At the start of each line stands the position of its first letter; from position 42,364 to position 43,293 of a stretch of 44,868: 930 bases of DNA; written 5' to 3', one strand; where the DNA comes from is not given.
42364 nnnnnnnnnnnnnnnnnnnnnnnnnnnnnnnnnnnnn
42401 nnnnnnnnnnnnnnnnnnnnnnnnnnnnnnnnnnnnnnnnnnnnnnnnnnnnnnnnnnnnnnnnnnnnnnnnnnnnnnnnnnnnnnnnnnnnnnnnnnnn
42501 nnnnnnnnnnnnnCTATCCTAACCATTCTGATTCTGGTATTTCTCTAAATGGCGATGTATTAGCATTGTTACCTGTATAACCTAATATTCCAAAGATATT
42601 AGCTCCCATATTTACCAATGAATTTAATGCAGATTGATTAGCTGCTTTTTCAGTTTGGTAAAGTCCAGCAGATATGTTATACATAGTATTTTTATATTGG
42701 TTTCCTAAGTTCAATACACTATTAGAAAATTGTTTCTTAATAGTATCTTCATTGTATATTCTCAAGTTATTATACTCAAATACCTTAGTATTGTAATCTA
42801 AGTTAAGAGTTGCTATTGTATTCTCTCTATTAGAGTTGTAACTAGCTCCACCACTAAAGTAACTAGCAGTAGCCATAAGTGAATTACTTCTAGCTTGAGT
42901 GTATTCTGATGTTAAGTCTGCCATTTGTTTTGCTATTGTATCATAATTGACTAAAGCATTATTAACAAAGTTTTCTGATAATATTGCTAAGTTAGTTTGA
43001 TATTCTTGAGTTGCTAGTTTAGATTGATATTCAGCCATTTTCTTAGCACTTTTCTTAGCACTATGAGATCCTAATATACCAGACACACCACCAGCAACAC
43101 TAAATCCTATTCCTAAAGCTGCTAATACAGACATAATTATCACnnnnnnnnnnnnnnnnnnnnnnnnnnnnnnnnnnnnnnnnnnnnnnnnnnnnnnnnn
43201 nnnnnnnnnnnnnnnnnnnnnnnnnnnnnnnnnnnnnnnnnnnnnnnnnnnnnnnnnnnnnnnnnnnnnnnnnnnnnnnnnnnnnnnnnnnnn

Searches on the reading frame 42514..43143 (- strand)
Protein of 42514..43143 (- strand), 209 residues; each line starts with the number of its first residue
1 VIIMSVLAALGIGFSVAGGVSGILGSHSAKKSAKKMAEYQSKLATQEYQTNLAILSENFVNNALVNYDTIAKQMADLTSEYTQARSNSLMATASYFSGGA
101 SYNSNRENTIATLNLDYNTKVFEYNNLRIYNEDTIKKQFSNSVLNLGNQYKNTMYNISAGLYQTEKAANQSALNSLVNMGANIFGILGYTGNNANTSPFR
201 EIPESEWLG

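Call 8: search_protein_families(library=phrogs, proteins=[window:42514-43143:-], max_evalue=0.001)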
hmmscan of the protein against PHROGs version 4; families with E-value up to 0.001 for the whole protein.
window:42514-43143:- (209 aa): 1 family
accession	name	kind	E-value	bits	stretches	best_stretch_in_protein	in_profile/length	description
phrog_805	-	head and packaging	3e-05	25.1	0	4-86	4-83/189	internal virion protein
